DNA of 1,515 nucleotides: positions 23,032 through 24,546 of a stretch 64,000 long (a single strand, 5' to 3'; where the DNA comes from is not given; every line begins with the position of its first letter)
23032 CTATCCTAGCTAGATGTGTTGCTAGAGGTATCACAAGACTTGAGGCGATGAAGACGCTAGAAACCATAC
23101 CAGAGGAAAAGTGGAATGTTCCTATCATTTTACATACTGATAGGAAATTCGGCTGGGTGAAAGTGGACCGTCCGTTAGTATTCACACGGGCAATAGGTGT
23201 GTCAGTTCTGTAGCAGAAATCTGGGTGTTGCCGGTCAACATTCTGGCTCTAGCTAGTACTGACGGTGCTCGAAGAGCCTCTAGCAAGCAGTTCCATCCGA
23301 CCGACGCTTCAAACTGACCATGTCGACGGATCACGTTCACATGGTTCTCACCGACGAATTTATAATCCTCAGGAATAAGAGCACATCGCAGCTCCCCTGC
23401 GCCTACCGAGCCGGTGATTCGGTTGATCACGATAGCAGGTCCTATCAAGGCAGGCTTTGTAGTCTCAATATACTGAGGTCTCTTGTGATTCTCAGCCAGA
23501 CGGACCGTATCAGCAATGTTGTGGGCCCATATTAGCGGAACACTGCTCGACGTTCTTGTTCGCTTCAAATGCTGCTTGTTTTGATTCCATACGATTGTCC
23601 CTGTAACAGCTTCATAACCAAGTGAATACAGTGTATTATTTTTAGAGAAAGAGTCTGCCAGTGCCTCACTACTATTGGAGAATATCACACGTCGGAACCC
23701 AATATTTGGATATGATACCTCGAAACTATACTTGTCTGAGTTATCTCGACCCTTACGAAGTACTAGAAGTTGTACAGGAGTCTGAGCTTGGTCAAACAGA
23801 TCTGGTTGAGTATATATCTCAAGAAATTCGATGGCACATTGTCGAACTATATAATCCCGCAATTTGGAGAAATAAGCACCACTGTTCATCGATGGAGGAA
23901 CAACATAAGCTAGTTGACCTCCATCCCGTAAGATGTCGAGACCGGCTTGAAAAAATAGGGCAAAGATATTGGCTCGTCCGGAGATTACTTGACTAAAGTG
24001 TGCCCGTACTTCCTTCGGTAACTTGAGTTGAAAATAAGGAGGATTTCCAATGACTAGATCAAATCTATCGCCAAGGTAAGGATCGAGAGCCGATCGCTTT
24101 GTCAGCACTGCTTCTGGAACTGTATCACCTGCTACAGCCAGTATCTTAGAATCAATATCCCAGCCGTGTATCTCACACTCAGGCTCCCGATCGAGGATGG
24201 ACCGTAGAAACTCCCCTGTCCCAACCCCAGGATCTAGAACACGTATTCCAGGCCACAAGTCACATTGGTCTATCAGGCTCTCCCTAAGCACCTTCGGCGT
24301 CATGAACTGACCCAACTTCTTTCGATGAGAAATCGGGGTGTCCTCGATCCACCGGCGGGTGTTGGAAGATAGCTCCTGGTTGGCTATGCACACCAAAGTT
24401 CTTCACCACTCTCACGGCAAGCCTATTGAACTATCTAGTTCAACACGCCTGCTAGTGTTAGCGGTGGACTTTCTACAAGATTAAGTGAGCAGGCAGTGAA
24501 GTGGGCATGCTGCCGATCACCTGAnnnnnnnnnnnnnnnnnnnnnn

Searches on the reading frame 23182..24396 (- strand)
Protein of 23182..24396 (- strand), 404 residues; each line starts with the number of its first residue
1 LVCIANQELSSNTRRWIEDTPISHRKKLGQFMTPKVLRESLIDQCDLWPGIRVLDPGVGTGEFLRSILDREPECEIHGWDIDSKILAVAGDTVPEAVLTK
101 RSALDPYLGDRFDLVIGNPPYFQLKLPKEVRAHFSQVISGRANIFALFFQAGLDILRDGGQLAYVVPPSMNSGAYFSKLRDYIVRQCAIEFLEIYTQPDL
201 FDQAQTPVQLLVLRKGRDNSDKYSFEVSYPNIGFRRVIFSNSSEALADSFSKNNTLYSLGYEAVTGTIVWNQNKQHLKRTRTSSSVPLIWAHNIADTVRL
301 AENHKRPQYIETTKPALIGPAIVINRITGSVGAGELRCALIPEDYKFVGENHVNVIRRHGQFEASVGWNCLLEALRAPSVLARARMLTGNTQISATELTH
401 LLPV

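Call 75: search_protein_families(library=pfam, proteins=[window:23182-24396:-])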
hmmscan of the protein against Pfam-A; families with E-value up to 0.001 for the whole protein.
window:23182-24396:- (404 aa): 4 families
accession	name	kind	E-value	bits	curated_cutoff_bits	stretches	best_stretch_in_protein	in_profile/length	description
PF07669.17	Eco57I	-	1e-15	58.7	25.3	1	110-195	73-165/171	Eco57I restriction-modification methylase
PF02384.22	N6_Mtase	-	3.1e-12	46.9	20.4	1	25-221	22-238/311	N-6 DNA Methylase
PF05175.20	MTS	-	4.2e-05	23.7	23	1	51-166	33-140/170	Methyltransferase small domain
PF13649.12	Methyltransf_25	-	5.3e-05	24.3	27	1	53-124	1-76/97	Methyltransferase domain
